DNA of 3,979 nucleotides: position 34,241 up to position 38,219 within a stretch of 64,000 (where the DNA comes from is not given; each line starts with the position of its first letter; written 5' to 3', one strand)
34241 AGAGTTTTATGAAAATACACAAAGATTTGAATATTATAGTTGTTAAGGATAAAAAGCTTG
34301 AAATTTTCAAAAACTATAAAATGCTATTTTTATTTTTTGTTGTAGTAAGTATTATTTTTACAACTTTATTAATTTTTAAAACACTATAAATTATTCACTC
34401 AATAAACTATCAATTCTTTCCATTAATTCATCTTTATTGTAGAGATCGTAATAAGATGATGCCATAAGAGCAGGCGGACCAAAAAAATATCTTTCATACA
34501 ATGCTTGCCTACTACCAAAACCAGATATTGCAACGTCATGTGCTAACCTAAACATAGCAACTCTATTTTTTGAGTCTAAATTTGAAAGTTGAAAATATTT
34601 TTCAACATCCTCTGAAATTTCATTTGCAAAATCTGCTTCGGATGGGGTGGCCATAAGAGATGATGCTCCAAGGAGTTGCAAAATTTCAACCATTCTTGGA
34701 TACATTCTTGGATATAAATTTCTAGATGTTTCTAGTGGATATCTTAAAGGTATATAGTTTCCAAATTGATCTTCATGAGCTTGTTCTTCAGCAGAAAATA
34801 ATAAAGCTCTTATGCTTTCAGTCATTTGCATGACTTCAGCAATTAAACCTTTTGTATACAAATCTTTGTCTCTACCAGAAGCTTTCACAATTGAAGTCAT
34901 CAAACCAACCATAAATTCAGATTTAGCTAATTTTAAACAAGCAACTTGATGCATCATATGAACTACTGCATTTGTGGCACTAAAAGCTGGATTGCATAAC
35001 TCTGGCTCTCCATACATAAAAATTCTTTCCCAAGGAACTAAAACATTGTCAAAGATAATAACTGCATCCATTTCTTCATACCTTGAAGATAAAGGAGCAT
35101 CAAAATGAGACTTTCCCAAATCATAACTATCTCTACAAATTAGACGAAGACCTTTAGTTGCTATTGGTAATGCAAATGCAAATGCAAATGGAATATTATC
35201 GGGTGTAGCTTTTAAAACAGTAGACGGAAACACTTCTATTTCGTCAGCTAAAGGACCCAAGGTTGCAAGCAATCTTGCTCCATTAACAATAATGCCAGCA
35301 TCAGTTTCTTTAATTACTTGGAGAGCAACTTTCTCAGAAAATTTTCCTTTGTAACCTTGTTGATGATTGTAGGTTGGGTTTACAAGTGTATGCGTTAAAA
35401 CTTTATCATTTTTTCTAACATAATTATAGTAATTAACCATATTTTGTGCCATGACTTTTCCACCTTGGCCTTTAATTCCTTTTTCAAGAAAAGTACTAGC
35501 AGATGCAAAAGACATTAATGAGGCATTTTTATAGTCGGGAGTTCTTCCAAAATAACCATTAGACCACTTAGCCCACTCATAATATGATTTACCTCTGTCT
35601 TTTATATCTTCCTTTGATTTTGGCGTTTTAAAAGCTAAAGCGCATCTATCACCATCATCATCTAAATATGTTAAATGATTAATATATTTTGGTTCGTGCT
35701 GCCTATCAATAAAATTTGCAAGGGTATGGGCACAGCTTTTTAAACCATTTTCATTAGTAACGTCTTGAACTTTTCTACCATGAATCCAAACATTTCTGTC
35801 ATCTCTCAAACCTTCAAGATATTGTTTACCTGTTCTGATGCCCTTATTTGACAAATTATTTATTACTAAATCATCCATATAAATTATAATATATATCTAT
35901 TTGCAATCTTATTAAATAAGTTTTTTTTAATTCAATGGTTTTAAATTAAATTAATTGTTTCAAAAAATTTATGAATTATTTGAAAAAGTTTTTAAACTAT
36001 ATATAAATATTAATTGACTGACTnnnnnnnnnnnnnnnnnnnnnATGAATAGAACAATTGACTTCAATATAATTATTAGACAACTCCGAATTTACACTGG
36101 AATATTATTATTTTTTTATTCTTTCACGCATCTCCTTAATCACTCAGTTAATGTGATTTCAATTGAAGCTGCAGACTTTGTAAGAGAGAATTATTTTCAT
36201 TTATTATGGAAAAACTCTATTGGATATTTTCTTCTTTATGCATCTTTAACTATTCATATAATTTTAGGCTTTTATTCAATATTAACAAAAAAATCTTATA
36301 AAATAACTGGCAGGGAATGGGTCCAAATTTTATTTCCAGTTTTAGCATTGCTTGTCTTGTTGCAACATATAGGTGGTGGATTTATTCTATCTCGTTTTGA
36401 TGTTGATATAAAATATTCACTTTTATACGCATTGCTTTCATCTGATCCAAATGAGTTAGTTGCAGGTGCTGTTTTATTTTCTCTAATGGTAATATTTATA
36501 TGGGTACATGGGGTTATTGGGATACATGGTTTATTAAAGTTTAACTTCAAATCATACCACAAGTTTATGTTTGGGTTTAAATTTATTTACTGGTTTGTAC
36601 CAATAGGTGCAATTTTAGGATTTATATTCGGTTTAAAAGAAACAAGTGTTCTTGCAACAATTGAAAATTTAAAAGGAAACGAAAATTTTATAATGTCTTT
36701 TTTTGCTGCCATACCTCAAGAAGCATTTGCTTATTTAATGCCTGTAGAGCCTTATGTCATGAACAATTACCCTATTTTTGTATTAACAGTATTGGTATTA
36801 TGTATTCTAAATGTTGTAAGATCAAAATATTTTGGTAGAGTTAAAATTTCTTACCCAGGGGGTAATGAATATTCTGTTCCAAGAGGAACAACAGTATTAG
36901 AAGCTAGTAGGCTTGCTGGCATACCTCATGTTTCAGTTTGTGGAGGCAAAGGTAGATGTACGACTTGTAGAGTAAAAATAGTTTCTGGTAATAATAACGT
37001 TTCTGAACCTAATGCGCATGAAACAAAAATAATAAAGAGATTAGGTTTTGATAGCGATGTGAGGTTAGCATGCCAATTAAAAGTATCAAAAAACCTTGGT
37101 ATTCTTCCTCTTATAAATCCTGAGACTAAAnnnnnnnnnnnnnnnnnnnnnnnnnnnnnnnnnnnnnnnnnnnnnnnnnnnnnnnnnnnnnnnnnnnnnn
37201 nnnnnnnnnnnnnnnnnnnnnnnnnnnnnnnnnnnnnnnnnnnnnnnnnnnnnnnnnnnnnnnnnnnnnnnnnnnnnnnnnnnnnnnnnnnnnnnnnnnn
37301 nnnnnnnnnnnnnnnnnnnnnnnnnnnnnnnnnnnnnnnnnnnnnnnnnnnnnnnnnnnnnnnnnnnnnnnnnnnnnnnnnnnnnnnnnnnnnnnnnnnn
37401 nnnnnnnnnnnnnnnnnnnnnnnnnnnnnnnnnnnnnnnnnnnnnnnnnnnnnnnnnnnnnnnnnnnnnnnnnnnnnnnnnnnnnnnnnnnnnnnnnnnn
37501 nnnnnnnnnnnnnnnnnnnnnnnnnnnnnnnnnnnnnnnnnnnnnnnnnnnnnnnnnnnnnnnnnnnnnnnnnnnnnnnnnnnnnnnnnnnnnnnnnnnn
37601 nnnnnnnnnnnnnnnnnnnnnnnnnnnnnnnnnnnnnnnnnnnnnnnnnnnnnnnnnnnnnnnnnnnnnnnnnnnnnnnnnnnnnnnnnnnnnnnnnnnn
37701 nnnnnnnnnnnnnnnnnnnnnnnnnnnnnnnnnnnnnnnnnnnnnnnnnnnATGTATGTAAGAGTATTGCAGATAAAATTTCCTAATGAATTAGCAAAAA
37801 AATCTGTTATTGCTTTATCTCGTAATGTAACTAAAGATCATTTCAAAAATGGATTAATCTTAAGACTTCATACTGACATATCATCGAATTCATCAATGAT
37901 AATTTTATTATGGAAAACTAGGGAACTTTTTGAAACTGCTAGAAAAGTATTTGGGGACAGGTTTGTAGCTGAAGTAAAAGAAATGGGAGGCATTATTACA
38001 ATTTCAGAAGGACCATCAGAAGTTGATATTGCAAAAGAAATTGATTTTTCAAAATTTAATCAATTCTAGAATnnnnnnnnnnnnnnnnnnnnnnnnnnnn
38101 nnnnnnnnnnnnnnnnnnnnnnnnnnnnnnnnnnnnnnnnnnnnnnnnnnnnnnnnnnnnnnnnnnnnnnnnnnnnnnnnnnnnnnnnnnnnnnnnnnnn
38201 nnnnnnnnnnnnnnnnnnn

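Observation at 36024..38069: Multi-TM (His-rich, possibly haem-binding) + [2Fe-2S] ferredoxin + class III adenylate cyclase in one polypeptide: a candidate redox-to-cAMP transducer in a minimal-signalling genome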

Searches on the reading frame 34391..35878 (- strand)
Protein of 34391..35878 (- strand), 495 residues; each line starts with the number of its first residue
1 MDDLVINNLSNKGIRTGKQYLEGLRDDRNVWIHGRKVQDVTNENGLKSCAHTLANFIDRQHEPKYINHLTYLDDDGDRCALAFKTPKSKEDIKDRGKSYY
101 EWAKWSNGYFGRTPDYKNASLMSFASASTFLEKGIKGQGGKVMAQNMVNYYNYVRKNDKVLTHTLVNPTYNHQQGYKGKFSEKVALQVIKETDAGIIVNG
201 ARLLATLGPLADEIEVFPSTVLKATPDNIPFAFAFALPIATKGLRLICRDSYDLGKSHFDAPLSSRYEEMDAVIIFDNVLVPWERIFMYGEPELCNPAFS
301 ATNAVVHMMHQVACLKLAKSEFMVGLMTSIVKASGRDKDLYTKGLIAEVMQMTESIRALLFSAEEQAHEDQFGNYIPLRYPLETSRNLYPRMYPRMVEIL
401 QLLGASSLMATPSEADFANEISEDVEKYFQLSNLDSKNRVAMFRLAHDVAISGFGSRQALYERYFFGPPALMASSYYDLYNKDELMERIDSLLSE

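Call 3: search_protein_families(library=pfam, proteins=[window:34391-35878:-], max_evalue=0.1)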
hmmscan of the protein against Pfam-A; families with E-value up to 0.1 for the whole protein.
window:34391-35878:- (495 aa): 2 families
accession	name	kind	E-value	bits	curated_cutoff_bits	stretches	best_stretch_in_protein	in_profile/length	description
PF11794.13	HpaB_N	-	4.1e-81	273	35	1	16-288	1-270/270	4-hydroxyphenylacetate 3-hydroxylase N terminal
PF03241.18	HpaB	-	7.9e-53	179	25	1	295-493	1-201/202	4-hydroxyphenylacetate 3-hydroxylase C terminal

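Call 4: search_protein_families(library=ncbifam, proteins=[window:34391-35878:-], max_evalue=0.1)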
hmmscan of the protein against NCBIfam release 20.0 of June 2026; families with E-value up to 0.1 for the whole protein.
window:34391-35878:- (495 aa): 2 families
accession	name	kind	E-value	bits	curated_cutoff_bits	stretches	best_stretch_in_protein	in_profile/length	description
TIGR02309.1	HpaB-1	equivalog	3.1e-160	534.4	480.2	1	15-494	2-475/477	4-hydroxyphenylacetate 3-monooxygenase, oxygenase component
TIGR02310.1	HpaB-2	equivalog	3.3e-65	220.7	885.2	1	15-466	13-461/519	4-hydroxyphenylacetate 3-monooxygenase, oxygenase component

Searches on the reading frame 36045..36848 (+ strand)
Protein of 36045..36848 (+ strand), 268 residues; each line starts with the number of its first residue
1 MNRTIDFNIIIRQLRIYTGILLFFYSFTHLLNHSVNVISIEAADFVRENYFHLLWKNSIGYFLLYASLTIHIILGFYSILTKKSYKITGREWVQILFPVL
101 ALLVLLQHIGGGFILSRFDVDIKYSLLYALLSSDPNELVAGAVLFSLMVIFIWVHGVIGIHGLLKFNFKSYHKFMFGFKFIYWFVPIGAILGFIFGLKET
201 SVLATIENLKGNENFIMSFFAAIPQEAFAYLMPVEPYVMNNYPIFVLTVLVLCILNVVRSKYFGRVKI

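Call 17: search_protein_representatives(protein=window:36045-36848:+)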
Query: 268 residues. Proteins with E-value up to 0.001 (for the whole library): 936; up to 1e-10: 211; up to 1e-30: 8. The best 150 are listed.
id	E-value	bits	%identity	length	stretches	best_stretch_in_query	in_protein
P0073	4.1e-69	249.7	48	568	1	6-268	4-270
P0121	2.4e-63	230.8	56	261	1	54-268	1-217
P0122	1.4e-59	218.4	48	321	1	1-266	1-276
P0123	3.6e-55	204.0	49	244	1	6-227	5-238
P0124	8.8e-37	143.7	53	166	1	6-136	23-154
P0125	1.3e-32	130.0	76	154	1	180-264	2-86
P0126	3.6e-32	128.5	57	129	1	6-103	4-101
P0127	3.3e-31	125.4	54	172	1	6-129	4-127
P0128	1.6e-28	116.6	50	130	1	4-110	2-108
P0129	1.9e-28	116.4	58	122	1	7-96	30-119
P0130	6.5e-26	108.1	46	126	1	21-140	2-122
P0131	2.6e-24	102.8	43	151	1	63-179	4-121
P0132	5.6e-23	98.4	62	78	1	6-79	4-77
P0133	9.6e-22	94.4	40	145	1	117-257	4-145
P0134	3.1e-21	92.7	33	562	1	5-219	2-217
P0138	4.1e-20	89.0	32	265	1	9-203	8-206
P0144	3.6e-18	82.7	30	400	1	7-208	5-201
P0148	7.6e-17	78.3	28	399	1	11-203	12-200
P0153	6.7e-16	75.2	26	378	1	10-251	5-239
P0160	1.1e-15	74.5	26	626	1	7-203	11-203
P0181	1.2e-14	71.1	32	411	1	11-201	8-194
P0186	2.8e-14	69.9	29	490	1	6-200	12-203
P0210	2.0e-13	67.1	28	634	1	12-219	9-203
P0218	2.9e-13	66.6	28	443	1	12-200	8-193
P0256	2.9e-12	63.3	29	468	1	12-203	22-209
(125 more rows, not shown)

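Call 22: search_solved_structures(query=A2, max_evalue=10, show_alignments=2)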
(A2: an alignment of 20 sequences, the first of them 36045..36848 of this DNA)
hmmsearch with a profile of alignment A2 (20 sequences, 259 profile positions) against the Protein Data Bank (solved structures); distinct sequences matched with E-value up to 10: 0.

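Call 23: search_protein_families(library=pfam, alignment_id=A2, max_evalue=1)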
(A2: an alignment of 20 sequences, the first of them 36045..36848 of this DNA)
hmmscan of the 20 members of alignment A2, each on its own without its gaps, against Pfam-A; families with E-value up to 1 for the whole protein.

A. member 1, window:36045-36848:+ (268 aa): 2 families
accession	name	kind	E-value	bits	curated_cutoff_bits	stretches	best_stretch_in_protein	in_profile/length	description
PF01127.27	Sdh_cyt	-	0.0085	16.6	25.8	1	16-85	27-97/122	Succinate dehydrogenase/Fumarate reductase transmembrane subunit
PF23778.1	Phage_holin_2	-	0.034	14.8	32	1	54-107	24-77/92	Putative phage holin family 2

B. families by the number of members that match (of 20 scanned): 9 families
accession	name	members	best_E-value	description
PF01127.27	Sdh_cyt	2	0.0029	Succinate dehydrogenase/Fumarate reductase transmembrane subunit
PF00002.29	7tm_2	1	0.0063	7 transmembrane receptor (Secretin family)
PF16028.10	SLC3A2_N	1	0.0076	Solute carrier family 3 member 2 N-terminus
PF23778.1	Phage_holin_2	1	0.034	Putative phage holin family 2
PF20445.3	RHS_N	1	0.071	Retrotransposon hot spot proteins N-terminal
PF04241.20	DUF423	1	0.11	Protein of unknown function (DUF423)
PF22030.1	DWORF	1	0.2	Sarcoplasmic/endoplasmic reticulum calcium ATPase regulator DWORF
PF12555.13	SteA-like_C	1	0.29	SteA-like C-terminal domain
PF19529.4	DUF6057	1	0.61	Family of unknown function (DUF6057)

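Call 25: search_protein_families(library=pfam, proteins=[P0144, P0148, P0153, P0181, P0218, P0256, P0186, P0160, P0210, P0138], max_evalue=0.001)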
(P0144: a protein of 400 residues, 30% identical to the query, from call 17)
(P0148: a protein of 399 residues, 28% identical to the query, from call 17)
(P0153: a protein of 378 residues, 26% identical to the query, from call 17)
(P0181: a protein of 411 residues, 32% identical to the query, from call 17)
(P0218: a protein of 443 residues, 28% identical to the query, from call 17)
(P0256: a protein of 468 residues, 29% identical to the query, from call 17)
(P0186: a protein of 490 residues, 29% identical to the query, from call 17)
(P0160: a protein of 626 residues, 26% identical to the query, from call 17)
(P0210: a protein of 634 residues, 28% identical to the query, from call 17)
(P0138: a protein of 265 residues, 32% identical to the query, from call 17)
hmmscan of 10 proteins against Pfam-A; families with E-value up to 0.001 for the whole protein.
P0144 (400 aa): 1 family
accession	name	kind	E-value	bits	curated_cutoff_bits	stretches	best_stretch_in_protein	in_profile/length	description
PF00111.32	Fer2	-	1e-10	41.8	21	1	266-340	7-76/77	2Fe-2S iron-sulfur cluster binding domain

P0148 (399 aa): 1 family
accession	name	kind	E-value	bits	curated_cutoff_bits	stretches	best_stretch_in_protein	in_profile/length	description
PF00111.32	Fer2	-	1.8e-07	31.4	21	1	267-317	7-58/77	2Fe-2S iron-sulfur cluster binding domain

P0153 (378 aa): 1 family
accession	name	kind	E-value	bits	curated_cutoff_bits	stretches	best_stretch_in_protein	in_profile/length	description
PF00111.32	Fer2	-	8.7e-10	38.8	21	1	261-336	5-77/77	2Fe-2S iron-sulfur cluster binding domain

P0181 (411 aa): 1 family
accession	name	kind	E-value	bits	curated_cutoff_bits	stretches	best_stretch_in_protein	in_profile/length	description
PF00111.32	Fer2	-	3.6e-08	33.7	21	1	260-337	5-77/77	2Fe-2S iron-sulfur cluster binding domain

P0218 (443 aa): 1 family
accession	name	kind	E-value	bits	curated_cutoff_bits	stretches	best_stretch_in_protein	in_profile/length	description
PF00111.32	Fer2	-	1.4e-09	38.2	21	1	264-335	10-76/77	2Fe-2S iron-sulfur cluster binding domain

P0256 (468 aa): 7 families
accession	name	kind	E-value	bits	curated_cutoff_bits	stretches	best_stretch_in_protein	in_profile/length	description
PF08241.18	Methyltransf_11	-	6.1e-15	56.1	21.2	1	312-404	1-95/95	Methyltransferase domain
PF13649.12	Methyltransf_25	-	2.8e-14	54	27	1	311-400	1-97/97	Methyltransferase domain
PF13489.12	Methyltransf_23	-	1.6e-12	47.9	27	1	294-429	9-142/164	Methyltransferase domain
PF08242.18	Methyltransf_12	-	1.8e-11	45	30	1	312-402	1-98/98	Methyltransferase domain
PF13847.12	Methyltransf_31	-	1.2e-10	41.7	27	1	307-406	3-111/145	Methyltransferase domain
PF01209.24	Ubie_methyltran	-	2.9e-07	30.5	20.1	1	265-403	6-150/233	ubiE/COQ5 methyltransferase family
PF05175.20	MTS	-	0.00054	20.1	23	0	294-415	23-149/170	Methyltransferase small domain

P0186 (490 aa): 2 families
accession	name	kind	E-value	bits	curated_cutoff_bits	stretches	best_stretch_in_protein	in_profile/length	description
PF00211.25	Guanylate_cyc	-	1.1e-07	32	21.9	1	388-454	7-69/183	Adenylate and Guanylate cyclase catalytic domain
PF00111.32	Fer2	-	8.3e-06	26.1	21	1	279-353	13-76/77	2Fe-2S iron-sulfur cluster binding domain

P0160 (626 aa): 2 families
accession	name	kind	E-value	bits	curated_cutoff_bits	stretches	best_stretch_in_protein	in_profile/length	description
PF00211.25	Guanylate_cyc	-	4.8e-18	65.8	21.9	1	425-567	5-142/183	Adenylate and Guanylate cyclase catalytic domain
PF00111.32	Fer2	-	5.9e-10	39.4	21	1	328-397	13-77/77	2Fe-2S iron-sulfur cluster binding domain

P0210 (634 aa): 2 families
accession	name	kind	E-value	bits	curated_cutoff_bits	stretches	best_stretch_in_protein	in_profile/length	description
PF00211.25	Guanylate_cyc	-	5.7e-20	72.1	21.9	1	364-502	8-141/183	Adenylate and Guanylate cyclase catalytic domain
PF00111.32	Fer2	-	1.3e-10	41.5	21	1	261-332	9-76/77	2Fe-2S iron-sulfur cluster binding domain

P0138 (265 aa): 0 families

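Call 40: predict_structure(alignment_id=A2)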
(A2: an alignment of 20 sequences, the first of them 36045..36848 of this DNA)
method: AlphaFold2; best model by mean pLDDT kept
length: 268 residues; sequences in the alignment: 20
mean_pLDDT: 89.2   pTM: 0.86
mean pLDDT of the five models: 89.2, 89.1, 89.1, 88.7, 86.3
residues with pLDDT >= 90: 162; 70-90: 95; 50-70: 6; < 50: 5
segments of 3 or more residues with pLDDT < 50: none
pLDDT, mean of each block of 10 residues (from residue 1): 69 94 97 97 96 92 94 88 78 88 89 90 90 86 92 95 92 94 96 96 93 89 92 91 86 80 57
secondary structure, 60 per line:
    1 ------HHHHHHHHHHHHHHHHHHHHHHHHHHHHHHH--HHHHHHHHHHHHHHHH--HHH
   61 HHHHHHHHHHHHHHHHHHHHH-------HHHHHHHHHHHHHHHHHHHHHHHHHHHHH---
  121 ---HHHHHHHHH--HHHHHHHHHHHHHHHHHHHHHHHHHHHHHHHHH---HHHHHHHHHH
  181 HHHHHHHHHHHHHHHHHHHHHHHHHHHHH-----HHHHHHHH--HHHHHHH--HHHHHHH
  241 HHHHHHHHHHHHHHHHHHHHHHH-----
elements in order: H7-37 H40-55 H58-81 H89-117 H124-132 H135-167 H171-209 H215-222 H225-231 H234-263

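Call 42: fold_search(model_id=the predicted structure, library=pdb)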
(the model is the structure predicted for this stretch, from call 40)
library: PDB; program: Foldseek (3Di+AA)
matches with E <= 10: 261; with E <= 0.001: 0
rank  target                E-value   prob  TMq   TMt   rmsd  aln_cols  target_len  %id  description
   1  9lay_C                1.5e-01  1.00  0.45  0.50   5.6       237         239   16  Cryo-EM structure of the apo-form succinate dehydrogenase from Chloroflexus aurantiacus (released 2025-11-12)
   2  5xmj_C                2.6e-01  1.00  0.46  0.57   8.0       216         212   18  Crystal structure of quinol:fumarate reductase from Desulfovibrio gigas (released 2018-06-06)
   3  2bs3_C                3.6e-01  0.99  0.43  0.45   6.2       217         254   15  GLU C180 -> GLN VARIANT QUINOL:FUMARATE REDUCTASE FROM WOLINELLA SUCCINOGENES (released 2005-12-13)
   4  2bs4_C                4.6e-01  0.98  0.44  0.46   6.3       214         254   14  GLU C180 -> ILE VARIANT QUINOL:FUMARATE REDUCTASE FROMWOLINELLA SUCCINOGENES (released 2005-12-13)
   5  9o9d_B                5.1e-01  0.20  0.19  0.11  24.1       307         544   12  Transporter associated with antigen processing (TAP) EQ mutant bound to the viral protein bUL49.5 in the outward-facin (released 2025-09-10)
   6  1qlb_C                5.5e-01  0.96  0.41  0.43   8.6       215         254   14  respiratory complex II-like fumarate reductase from Wolinella succinogenes (released 1999-11-29)
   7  9n63_B                7.2e-01  0.18  0.19  0.13  22.3       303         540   12  Transporter associated with antigen processing (TAP) EQ mutant bound to ATP in the outward-facing open state (released 2025-09-03)
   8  8t46_B                7.5e-01  0.13  0.17  0.10  22.9       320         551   13  Transporter associated with antigen processing (TAP) in the apo state (released 2024-06-12)
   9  6quz_B                7.8e-01  0.16  0.18  0.11  23.3       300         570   15  Structure of ATPgS-bound outward-facing TM287/288 in complex with sybody Sb_TM35 (released 2019-05-29)
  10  6qv0_B                7.8e-01  0.14  0.17  0.10  23.5       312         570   15  Structure of ATP-bound outward-facing TM287/288 in complex with sybody Sb_TM35 (released 2019-05-29)
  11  8vpb_A                8.2e-01  0.15  0.20  0.11  21.2       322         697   14  Cryo-EM structure of the ABC transporter PCAT1 bound with MgADP_Class_2 (released 2024-10-30)
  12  8vp9_A                8.2e-01  0.12  0.17  0.09  22.9       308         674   14  Cryo-EM structure of the cysteine-free ABC transporter PCAT1 bound with ADP and Substrate (released 2024-10-30)
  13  9ocj_B                8.9e-01  0.20  0.22  0.13  24.2       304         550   14  Transporter associated with antigen processing (TAP) bound to the viral protein CPXV012 in the outward-facing open sta (released 2025-09-10)
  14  6v9z_A                8.9e-01  0.18  0.22  0.10  21.9       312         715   14  Cryo-EM structure of PCAT1 bound to its CtA peptide substrate (released 2020-01-22)
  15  3qf4_B                9.3e-01  0.14  0.17  0.10  22.2       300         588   14  Crystal structure of a heterodimeric ABC transporter in its inward-facing conformation (released 2012-03-28)
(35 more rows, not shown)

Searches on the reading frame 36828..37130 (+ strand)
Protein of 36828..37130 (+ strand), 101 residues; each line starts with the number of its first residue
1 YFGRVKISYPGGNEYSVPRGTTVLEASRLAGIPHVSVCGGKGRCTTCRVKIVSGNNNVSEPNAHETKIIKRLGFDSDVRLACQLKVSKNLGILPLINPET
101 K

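Call 84: search_solved_structures(query=window:36828-37130:+, max_evalue=0.01, show_alignments=2)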
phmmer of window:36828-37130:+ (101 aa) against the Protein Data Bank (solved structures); distinct sequences matched with E-value up to 0.01: 30.
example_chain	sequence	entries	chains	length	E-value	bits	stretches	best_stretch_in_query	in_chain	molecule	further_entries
9i2a_A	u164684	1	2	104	3.1e-09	40.6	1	16-86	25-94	Ferredoxin-4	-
3hui_A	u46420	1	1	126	2.8e-07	34.3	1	15-99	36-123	Ferredoxin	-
3ah7_A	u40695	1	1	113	1e-06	32.5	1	10-87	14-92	[2Fe-2S]ferredoxin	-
3zyy_X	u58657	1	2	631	1.4e-06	32.1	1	10-60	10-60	IRON-SULFUR CLUSTER BINDING PROTEIN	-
2mjd_A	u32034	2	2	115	3.8e-06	30.7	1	13-93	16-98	Adrenodoxin homolog, mitochondrial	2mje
9q36_A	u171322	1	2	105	6.7e-06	29.9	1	13-90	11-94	Terpredoxin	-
1b9r_A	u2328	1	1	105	1.8e-05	28.5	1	13-90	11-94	PROTEIN (TERPREDOXIN)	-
1i7h_A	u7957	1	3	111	3.3e-05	27.7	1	10-88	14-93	FERREDOXIN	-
8a1t_F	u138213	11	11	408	3.8e-05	27.5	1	6-90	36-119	Na(+)-translocating NADH-quinone reductase subunit F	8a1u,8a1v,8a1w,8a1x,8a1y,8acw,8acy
7xk3_F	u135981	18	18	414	3.9e-05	27.5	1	6-90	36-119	Na(+)-translocating NADH-quinone reductase subunit F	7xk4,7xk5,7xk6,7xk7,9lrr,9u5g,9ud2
1e9m_A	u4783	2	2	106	9.3e-05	26.2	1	13-96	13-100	FERREDOXIN VI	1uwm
5uj5_A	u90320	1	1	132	0.00022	25.1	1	19-90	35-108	Adrenodoxin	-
1frr_A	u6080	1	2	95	0.00027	24.8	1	10-61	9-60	FERREDOXIN I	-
7eu3_8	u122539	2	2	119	0.0015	22.4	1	38-87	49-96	Photosynthetic NDH subunit of subcomplex B3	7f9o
7wff_c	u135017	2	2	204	0.0021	21.9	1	35-87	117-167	Photosynthetic NDH subunit of subcomplex B 3, chloroplastic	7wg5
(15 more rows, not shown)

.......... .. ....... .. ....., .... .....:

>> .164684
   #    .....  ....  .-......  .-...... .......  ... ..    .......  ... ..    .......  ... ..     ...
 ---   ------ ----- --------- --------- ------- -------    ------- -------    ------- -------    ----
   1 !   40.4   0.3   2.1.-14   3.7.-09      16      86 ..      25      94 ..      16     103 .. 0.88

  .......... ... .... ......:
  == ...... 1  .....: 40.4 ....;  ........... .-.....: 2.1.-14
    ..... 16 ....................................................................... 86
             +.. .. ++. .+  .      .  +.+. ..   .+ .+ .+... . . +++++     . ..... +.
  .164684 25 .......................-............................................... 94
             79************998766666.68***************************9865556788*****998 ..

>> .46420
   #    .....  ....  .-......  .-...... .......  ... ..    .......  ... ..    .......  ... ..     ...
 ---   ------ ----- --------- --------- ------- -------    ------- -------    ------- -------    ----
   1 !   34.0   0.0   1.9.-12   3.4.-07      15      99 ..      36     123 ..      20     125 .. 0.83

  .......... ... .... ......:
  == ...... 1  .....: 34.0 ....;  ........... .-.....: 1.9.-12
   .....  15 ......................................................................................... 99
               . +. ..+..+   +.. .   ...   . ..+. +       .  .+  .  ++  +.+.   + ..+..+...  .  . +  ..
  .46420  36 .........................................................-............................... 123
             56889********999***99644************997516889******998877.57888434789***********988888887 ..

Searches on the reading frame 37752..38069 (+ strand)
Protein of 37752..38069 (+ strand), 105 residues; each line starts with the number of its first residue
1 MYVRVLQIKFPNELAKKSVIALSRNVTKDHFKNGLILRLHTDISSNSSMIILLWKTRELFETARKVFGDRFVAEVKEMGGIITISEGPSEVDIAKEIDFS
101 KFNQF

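Call 3: search_protein_families(library=pfam, proteins=[window:37752-38069:+], max_evalue=0.1)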
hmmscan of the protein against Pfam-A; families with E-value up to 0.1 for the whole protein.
window:37752-38069:+ (105 aa): 0 families

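Call 4: search_protein_families(library=ncbifam, proteins=[window:37752-38069:+], max_evalue=0.1)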
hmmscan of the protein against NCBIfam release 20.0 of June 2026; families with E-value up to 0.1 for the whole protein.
window:37752-38069:+ (105 aa): 1 family
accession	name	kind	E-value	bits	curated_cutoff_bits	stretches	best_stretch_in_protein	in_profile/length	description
TIGR02768.1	TraA_Ti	equivalog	0.012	13.9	590.45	1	4-83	87-165/751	Ti-type conjugative transfer relaxase TraA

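Call 39: find_homologous_proteins(query=window:37752-38066:+, max_evalue=0.001)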
Query window:37752-38066:+ (105 aa): 43 proteins with E <= 0.001 among 44 candidates.
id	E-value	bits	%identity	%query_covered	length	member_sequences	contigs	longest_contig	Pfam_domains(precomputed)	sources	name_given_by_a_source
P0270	5.3e-59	214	98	100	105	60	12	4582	-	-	-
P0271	2.7e-45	170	77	100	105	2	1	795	-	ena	-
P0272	2.6e-44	167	76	100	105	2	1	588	-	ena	-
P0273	3.7e-44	166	76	100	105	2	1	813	-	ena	-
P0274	3.8e-44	166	75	100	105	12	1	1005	-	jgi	-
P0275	6.5e-44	165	75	100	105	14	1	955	-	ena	-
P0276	4.9e-43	163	71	100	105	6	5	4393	-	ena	-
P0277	1.3e-42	161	74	100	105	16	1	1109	-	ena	-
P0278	2.5e-42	160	73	100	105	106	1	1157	-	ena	-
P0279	2.9e-42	160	71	100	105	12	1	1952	-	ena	-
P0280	4.9e-42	159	72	100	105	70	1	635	-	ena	-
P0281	3.6e-41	157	71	100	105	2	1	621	-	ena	-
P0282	5.4e-41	156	72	100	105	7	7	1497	-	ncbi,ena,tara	tara:strand:- start:17 stop:334 length:318 start_codon:yes stop_codon:yes gene_type:complete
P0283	1.4e-40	155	70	100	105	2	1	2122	-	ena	-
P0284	2.3e-40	154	68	100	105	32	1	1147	-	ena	-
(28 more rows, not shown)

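Call 56: search_solved_structures(query=A4, max_evalue=10, show_alignments=0)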
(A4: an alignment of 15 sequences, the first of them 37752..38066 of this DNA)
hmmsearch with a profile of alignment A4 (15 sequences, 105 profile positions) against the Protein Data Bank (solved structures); distinct sequences matched with E-value up to 10: 3.
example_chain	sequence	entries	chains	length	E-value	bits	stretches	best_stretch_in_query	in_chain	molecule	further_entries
2j3e_A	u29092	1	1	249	1.3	12.2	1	2-49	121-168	T7I23.11 PROTEIN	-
3def_A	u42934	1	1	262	1.4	12.2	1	2-49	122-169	T7I23.11 protein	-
8qah_A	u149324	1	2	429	5.2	10.3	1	11-67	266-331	sc-CC-8-58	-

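Call 57: search_protein_families(library=pfam, alignment_id=A4, max_evalue=10)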
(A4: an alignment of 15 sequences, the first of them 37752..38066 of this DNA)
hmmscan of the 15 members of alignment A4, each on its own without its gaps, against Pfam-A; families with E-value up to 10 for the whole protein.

A. member 1, window:37752-38066:+ (105 aa): 0 families

B. families by the number of members that match (of 15 scanned): 3 families
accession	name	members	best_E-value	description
PF25826.1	DUF7952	1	0.013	Domain of unknown function (DUF7952)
PF24535.1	DUF7598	1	0.041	Domain of unknown function (DUF7598)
PF24132.1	DUF7399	1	0.044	Family of unknown function (DUF7399)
